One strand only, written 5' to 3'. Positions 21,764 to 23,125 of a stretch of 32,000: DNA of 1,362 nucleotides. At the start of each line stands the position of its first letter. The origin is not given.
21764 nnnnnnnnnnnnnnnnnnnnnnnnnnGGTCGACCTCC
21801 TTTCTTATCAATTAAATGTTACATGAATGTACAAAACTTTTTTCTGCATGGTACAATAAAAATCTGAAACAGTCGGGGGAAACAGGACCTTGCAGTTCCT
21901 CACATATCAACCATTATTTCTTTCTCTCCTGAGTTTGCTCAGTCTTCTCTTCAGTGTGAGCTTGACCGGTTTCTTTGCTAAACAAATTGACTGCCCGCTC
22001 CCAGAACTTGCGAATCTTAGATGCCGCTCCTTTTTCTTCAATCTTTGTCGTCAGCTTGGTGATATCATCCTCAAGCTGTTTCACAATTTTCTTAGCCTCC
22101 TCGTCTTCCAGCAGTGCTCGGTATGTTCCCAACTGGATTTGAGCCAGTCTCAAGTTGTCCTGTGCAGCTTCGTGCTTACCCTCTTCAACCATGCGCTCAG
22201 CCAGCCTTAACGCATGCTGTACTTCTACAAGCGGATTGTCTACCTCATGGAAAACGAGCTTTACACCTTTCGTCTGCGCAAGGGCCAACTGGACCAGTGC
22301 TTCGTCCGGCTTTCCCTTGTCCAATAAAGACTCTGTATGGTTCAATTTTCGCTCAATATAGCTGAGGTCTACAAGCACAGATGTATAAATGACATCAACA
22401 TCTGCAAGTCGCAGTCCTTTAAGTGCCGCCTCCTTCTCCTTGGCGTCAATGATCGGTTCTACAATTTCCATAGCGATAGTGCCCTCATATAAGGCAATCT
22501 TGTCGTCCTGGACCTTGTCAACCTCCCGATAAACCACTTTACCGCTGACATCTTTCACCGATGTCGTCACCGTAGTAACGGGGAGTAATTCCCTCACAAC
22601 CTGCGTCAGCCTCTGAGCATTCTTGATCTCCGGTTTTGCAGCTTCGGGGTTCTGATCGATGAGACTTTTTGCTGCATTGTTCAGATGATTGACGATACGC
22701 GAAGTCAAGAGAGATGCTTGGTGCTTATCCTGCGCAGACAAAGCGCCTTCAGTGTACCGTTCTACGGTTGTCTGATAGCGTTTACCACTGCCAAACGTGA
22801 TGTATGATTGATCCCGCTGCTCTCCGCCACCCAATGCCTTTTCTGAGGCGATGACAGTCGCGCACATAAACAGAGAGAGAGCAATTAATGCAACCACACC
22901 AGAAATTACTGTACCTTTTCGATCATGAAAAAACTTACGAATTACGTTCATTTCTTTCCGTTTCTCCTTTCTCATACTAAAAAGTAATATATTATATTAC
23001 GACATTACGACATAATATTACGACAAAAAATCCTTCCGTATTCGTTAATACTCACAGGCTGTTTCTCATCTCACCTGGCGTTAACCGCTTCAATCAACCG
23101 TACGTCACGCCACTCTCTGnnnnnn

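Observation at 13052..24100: Proteostasis island resembling the locus of heat resistance (LHR/tLST-type), oriented on the minus strand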

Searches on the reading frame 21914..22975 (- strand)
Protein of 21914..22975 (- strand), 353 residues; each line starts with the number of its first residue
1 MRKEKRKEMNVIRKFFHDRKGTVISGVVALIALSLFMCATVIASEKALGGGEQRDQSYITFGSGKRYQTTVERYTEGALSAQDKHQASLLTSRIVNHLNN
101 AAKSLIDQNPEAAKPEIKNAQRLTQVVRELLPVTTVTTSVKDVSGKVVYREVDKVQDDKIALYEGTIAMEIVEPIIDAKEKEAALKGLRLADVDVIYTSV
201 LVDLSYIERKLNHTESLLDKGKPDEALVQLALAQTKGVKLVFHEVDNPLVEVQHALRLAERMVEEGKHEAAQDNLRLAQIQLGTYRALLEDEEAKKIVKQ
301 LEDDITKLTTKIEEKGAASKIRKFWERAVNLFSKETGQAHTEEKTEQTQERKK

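Call 4: search_protein_families(library=pfam, proteins=[window:21914-22975:-], max_evalue=0.01)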
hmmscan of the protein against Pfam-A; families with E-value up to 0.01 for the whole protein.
window:21914-22975:- (353 aa): 1 family
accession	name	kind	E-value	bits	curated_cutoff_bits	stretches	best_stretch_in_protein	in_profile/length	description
PF10938.13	YfdX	-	3.6e-13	50.2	26.6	1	95-234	2-140/149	YfdX protein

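Call 5: search_protein_families(library=ncbifam, proteins=[window:21914-22975:-], max_evalue=0.01)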
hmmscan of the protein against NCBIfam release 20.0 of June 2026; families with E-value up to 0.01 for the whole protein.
window:21914-22975:- (353 aa): 1 family
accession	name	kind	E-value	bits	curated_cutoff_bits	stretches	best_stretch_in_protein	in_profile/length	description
NF007645.0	PRK10316.1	equivalog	0.00047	20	256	1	167-234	129-196/210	hypothetical protein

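Call 8: find_encoding_contigs(protein=window:21914-22975:-, flank=10000, max_places=6)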
Protein window:21914-22975:- (353 aa): 1 contig read that carries it; 1 place shown.
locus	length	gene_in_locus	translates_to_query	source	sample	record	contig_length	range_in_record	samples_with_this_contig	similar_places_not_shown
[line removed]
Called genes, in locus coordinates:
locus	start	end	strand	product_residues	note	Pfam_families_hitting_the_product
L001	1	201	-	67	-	?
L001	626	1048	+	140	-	PF00011:HSP20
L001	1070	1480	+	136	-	PF00011:HSP20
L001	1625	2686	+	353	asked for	PF10938:YfdX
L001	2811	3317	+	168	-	PF00011:HSP20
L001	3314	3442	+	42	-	-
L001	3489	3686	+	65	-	-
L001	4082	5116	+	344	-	PF00089:Trypsin, PF13365:Trypsin_2, PF00595:PDZ (weak), PF13180:PDZ_2, PF17820:PDZ_6, PF00595:PDZ (weak), PF12812:PDZ_1 (weak), PF17820:PDZ_6, +1 more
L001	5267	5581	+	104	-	-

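Call 25: find_homologous_proteins(query=window:21914-22975:-, max_evalue=0.001)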
Query window:21914-22975:- (353 aa): 225 proteins with E <= 0.001 among 8000 candidates; the best 120 are listed.
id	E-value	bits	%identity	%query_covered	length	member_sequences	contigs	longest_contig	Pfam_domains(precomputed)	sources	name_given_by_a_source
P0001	2.8e-218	741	100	100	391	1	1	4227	PF10938.14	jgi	jgi:hypothetical protein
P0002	1.1e-213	726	100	98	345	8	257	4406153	PF10938.14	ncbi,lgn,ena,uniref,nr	ncbi:YfdX protein [Candidatus Kuenenia stuttgartiensis]|uniref:YfdX protein n=1 Tax=Kuenenia stuttga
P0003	3.0e-139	482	69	98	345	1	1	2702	PF10938.14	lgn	-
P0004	2.1e-138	479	71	94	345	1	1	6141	PF10938.14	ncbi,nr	ncbi:MAG: YfdX family protein [Sedimentisphaerales bacterium]|nr:YfdX family protein [Sedimentisphae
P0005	4.4e-138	478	68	98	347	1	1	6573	PF10938.14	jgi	jgi:hypothetical protein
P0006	1.4e-137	476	70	95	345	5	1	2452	PF10938.14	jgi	-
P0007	4.5e-137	474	71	95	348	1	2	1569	PF10938.14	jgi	jgi:hypothetical protein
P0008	6.3e-136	471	67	98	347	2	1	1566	PF10938.14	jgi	jgi:hypothetical protein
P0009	9.7e-134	463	68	95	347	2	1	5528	PF10938.14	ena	-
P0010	1.6e-132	459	66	94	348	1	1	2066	PF10938.14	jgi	jgi:hypothetical protein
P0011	4.6e-131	455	65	98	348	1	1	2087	PF10938.14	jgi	jgi:hypothetical protein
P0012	8.2e-131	454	67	95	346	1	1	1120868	PF10938.14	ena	-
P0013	2.2e-129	449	67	94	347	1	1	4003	PF10938.14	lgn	-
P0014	2.8e-129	449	66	94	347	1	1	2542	PF10938.14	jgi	jgi:hypothetical protein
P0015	2.8e-129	449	67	94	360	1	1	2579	PF10938.14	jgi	jgi:hypothetical protein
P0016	3.5e-129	449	66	95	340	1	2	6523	PF10938.14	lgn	-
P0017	1.6e-128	446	66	95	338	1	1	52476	PF10938.14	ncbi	-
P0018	1.6e-128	446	65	95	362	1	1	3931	PF10938.14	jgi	jgi:hypothetical protein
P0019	4.2e-128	445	66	96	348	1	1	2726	PF10938.14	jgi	jgi:hypothetical protein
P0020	2.2e-127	443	64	96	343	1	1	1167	PF10938.14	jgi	jgi:hypothetical protein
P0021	3.4e-126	439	64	98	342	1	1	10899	PF10938.14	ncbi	ncbi:hypothetical protein ACFL6U_25615 [Planctomycetota bacterium]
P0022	6.5e-125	434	66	95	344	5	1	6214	PF10938.14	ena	-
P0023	7.4e-125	434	65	95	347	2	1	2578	PF10938.14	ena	-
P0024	3.5e-122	426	63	94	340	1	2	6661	PF10938.14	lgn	-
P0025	3.4e-119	416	63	93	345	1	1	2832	PF10938.14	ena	-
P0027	2.4e-118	413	63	93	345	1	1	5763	PF10938.14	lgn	-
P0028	9.3e-118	411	62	93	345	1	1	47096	PF10938.14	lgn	-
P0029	1.3e-117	410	60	96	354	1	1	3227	PF10938.14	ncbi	ncbi:MAG: hypothetical protein WBG92_23685 [Thiohalocapsa sp.]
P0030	8.1e-116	405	62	97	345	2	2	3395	PF10938.14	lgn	-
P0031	8.9e-116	404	63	88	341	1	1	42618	PF10938.14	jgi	jgi:hypothetical protein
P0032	2.3e-113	397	61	94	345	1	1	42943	PF10938.14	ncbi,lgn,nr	ncbi:MAG: hypothetical protein DHS20C21_00980 [Gemmatimonadota bacterium]|nr:MAG: hypothetical prote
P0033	3.8e-113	396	66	85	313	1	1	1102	PF10938.14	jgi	jgi:hypothetical protein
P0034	4.0e-113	396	59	97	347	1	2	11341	PF10938.14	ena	-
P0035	4.7e-113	396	59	97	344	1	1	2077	PF10938.14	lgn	-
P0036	9.6e-112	391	58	96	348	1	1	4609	PF10938.14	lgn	-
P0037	2.3e-111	390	58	96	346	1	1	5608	PF10938.14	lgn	-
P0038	1.1e-110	388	60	97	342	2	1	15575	PF10938.14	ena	-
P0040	5.0e-106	372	57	94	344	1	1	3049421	PF10938.14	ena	-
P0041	7.8e-106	372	58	92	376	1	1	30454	PF10938.14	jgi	-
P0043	1.5e-104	368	59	93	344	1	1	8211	PF10938.14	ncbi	-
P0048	2.6e-103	364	56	96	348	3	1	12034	PF10938.14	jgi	-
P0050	5.6e-101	356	54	98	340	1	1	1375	PF10938.14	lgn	-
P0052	1.1e-99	352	72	68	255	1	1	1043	PF10938.14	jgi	jgi:hypothetical protein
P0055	6.0e-95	336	55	86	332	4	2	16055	PF10938.14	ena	-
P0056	8.5e-95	336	51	99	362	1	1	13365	PF10938.14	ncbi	-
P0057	1.8e-94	335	56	91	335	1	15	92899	PF10938.14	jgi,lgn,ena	jgi:hypothetical protein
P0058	5.0e-94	333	54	93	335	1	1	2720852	PF10938.14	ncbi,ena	-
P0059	8.7e-93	329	52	89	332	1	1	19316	PF10938.14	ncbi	-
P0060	2.7e-92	327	51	91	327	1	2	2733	PF10938.14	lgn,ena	-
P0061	2.9e-92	327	55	87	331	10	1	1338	PF10938.14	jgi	jgi:hypothetical protein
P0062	8.8e-92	326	48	94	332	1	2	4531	PF10938.14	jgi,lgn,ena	-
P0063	1.8e-91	325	52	88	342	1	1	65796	PF10938.14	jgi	jgi:hypothetical protein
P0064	2.2e-91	324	54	87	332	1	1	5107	PF10938.14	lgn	-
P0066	4.1e-91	323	55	88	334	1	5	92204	PF10938.14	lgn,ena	-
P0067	6.8e-91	323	51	97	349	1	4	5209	PF10938.14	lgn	-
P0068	7.3e-91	323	54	84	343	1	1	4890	PF10938.14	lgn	-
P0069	1.2e-90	322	52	90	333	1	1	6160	PF10938.14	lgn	-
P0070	2.2e-90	321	51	90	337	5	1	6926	PF10938.14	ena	-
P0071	2.5e-90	321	55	79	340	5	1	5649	PF10938.14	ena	-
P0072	3.3e-90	320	51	88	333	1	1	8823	PF10938.14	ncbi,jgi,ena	jgi:hypothetical protein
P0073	4.6e-90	320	56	80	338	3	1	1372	PF10938.14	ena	-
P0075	5.4e-90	320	50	93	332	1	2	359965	PF10938.14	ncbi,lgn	ncbi:MAG: YfdX family protein [Chthoniobacter sp.]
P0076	5.5e-90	320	55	82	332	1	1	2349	PF10938.14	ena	-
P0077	6.2e-90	320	56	79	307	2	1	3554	PF10938.14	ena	-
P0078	6.6e-90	319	53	89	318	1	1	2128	PF10938.14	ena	-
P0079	7.2e-90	319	56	80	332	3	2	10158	PF10938.14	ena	-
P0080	7.9e-90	319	56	79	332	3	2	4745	PF10938.14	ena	-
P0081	8.3e-90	319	57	79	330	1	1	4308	PF10938.14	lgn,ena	-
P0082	8.4e-90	319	52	88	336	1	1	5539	PF10938.14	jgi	jgi:hypothetical protein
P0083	9.8e-90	319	53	89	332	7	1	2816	PF10938.14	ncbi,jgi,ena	jgi:hypothetical protein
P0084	1.1e-89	319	58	80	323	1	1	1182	PF10938.14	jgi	-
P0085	1.4e-89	318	52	91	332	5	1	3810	PF10938.14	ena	-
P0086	1.6e-89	318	54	80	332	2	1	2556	PF10938.14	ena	-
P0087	3.3e-89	317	50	90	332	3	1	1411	PF10938.14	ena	-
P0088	3.6e-89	317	54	82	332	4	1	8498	PF10938.14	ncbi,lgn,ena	-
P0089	5.4e-89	316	53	83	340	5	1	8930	PF10938.14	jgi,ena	jgi:hypothetical protein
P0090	6.0e-89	316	51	89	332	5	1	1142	PF10938.14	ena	-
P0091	6.3e-89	316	55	79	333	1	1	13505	PF10938.14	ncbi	-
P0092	6.6e-89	316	52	91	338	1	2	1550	PF10938.14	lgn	-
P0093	8.5e-89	316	57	79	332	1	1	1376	PF10938.14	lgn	-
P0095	8.9e-89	316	55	79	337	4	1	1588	PF10938.14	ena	-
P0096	9.4e-89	316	51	87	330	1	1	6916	PF10938.14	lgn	-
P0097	1.5e-88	315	51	90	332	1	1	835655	PF10938.14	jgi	jgi:hypothetical protein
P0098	2.1e-88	315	54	83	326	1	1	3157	PF10938.14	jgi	jgi:hypothetical protein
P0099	2.2e-88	314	49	90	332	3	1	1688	PF10938.14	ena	-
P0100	2.6e-88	314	52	92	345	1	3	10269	PF10938.14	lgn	-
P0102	3.3e-88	314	50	92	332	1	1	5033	PF10938.14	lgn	-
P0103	3.8e-88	314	51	90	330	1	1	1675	PF10938.14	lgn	-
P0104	4.0e-88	314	55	80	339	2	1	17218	PF10938.14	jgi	jgi:hypothetical protein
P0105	4.2e-88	314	53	82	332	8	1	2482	PF10938.14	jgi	-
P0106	5.0e-88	313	56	79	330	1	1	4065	PF10938.14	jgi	jgi:YfdX protein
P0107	5.7e-88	313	52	87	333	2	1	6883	PF10938.14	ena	-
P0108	6.6e-88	313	51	97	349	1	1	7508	PF10938.14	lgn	-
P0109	1.4e-87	312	50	93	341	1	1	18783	PF10938.14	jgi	jgi:hypothetical protein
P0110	1.9e-87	311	50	90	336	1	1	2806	PF10938.14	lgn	-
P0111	2.2e-87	311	54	79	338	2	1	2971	PF10938.14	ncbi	-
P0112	4.2e-87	310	51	89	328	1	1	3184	PF10938.14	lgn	-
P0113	4.9e-87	310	52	90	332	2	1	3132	PF10938.14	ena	-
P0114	1.5e-86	308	51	89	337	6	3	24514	PF10938.14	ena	-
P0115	1.6e-86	308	51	89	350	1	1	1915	PF10938.14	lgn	-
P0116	2.0e-86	308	52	89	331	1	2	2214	PF10938.14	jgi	jgi:hypothetical protein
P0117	2.7e-86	308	49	93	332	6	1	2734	PF10938.14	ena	-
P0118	4.8e-86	307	49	90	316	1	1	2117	PF10938.14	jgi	-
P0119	8.1e-86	306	55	79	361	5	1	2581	PF10938.14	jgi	jgi:hypothetical protein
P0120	9.7e-86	306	51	83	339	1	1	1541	PF10938.14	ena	-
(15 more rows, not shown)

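Call 27: find_encoding_contigs(protein=P0012, flank=10000, max_places=1)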
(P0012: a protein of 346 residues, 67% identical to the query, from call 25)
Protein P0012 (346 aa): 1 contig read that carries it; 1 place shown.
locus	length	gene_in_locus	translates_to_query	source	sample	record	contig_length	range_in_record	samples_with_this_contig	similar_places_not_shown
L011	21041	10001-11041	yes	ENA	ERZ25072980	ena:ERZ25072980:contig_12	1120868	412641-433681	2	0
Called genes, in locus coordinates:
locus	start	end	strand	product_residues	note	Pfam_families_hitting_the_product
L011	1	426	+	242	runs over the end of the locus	PF18854:baeRF_family10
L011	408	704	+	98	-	-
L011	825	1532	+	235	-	PF00226:DnaJ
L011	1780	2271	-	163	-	PF06146:PsiE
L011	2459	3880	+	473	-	PF13396:PLDc_N (weak), PF13091:PLDc_2, PF00614:PLDc (weak), PF13091:PLDc_2, PF00614:PLDc (weak)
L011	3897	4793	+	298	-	PF03372:Exo_endo_phos, PF23226:Exo_endo_phos_PGAP2IP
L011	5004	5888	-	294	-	PF14236:DruA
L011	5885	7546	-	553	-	PF03050:DDE_Tnp_IS66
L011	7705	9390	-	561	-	PF03109:ABC1, PF27536:UbiB_helical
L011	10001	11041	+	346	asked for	PF10938:YfdX (weak)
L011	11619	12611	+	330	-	PF20030:bpMoxR, PF07726:AAA_3, PF07728:AAA_5, PF17863:AAA_lid_2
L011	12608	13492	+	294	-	PF01882:DUF58, PF13519:VWA_2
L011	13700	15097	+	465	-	PF00515:TPR_1 (faint), PF13145:Rotamase_2, PF13616:Rotamase_3, PF00639:Rotamase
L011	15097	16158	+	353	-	-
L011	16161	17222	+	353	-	PF07584:BatA, PF00092:VWA, PF13519:VWA_2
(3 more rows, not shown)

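Call 28: find_encoding_contigs(protein=P0017, flank=10000, max_places=1)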
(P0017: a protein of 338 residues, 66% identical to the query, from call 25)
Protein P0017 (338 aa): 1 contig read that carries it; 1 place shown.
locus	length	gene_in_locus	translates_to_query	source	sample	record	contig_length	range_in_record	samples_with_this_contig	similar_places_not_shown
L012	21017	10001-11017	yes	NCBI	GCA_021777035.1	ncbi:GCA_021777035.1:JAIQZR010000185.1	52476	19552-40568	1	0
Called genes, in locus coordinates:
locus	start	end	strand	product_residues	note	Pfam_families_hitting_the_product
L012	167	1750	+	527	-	PF01171:ATP_bind_3, PF11734:TilS_C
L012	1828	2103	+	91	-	-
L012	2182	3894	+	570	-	PF01558:POR, PF01855:POR_N, PF17147:PFOR_II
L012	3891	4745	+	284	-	PF02775:TPP_enzyme_C, PF12367:PFO_beta_C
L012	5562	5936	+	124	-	PF01880:Desulfoferrodox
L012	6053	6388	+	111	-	PF13442:Cytochrome_CBB3, PF00034:Cytochrom_C (weak)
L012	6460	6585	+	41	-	-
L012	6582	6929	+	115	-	PF13442:Cytochrome_CBB3, PF00034:Cytochrom_C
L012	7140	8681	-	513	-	PF00989:PAS, PF08448:PAS_4, PF13426:PAS_9, PF00158:Sigma54_activat, PF14532:Sigma54_activ_2, PF07724:AAA_2 (weak), PF07728:AAA_5 (weak), PF25601:AAA_lid_14, +1 more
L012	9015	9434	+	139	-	PF00011:HSP20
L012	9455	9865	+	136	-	PF00011:HSP20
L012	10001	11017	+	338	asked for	PF10938:YfdX (weak)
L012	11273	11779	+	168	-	PF27746:Small_heat_shock_put (weak), PF00011:HSP20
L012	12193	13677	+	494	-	PF00089:Trypsin, PF13365:Trypsin_2, PF00595:PDZ (weak), PF13180:PDZ_2, PF17820:PDZ_6, PF00595:PDZ (weak), PF13180:PDZ_2 (weak), PF17820:PDZ_6, +2 more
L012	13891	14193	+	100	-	PF12836:HHH_3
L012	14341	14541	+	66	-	-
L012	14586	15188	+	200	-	PF00011:HSP20 (weak)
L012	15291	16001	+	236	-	PF13175:AAA_15 (faint), PF00005:ABC_tran, PF13304:AAA_21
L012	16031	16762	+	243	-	PF12679:ABC2_membrane_2 (weak), PF12730:ABC2_membrane_4 (weak)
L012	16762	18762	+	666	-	PF23357:DUF7088, PF09822:ABC_transp_aux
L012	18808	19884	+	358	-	PF14238:DUF4340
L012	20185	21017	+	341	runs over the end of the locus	-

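Call 29: find_encoding_contigs(protein=P0032, flank=10000, max_places=1)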
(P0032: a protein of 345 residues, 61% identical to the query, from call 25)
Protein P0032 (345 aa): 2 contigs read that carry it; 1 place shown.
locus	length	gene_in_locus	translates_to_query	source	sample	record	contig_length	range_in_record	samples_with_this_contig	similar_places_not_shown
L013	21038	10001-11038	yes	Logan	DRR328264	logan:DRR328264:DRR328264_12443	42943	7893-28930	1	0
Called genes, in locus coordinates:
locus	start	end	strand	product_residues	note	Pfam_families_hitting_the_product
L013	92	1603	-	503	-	PF01232:Mannitol_dh, PF08125:Mannitol_dh_C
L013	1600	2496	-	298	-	PF00294:PfkB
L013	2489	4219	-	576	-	-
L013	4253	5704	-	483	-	PF01547:SBP_bac_1, PF13416:SBP_bac_8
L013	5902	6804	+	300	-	PF14499:DUF4437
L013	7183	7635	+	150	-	PF00011:HSP20, PF17886:ArsA_HSP20 (weak)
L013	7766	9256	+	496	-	PF00089:Trypsin, PF13365:Trypsin_2, PF00595:PDZ, PF13180:PDZ_2, PF17820:PDZ_6, PF00595:PDZ, PF13180:PDZ_2, PF17820:PDZ_6, +1 more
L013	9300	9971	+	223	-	PF00011:HSP20, PF17886:ArsA_HSP20 (weak)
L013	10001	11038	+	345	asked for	PF10938:YfdX (weak)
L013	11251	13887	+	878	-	PF00069:Pkinase, PF01636:APH (faint), PF07714:PK_Tyr_Ser-Thr, PF03109:ABC1 (weak), PF00930:DPPIV_N (faint), PF26549:Tricorn_N, PF26550:Tricorn_2nd (weak), PF26549:Tricorn_N, +3 more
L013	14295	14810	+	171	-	PF00578:AhpC-TSA, PF08534:Redoxin, PF00255:GSHPx (weak), PF00085:Thioredoxin, PF13905:Thioredoxin_8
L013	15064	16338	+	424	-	PF12094:DUF3570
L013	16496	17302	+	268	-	PF02424:ApbE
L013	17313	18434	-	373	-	-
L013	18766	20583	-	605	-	PF12801:Fer4_5 (weak), PF13428:TPR_14 (faint), PF07719:TPR_2 (faint), PF13181:TPR_8 (faint), PF13424:TPR_12 (faint), PF13176:TPR_7 (faint), PF14559:TPR_19 (weak), PF13432:TPR_16, +2 more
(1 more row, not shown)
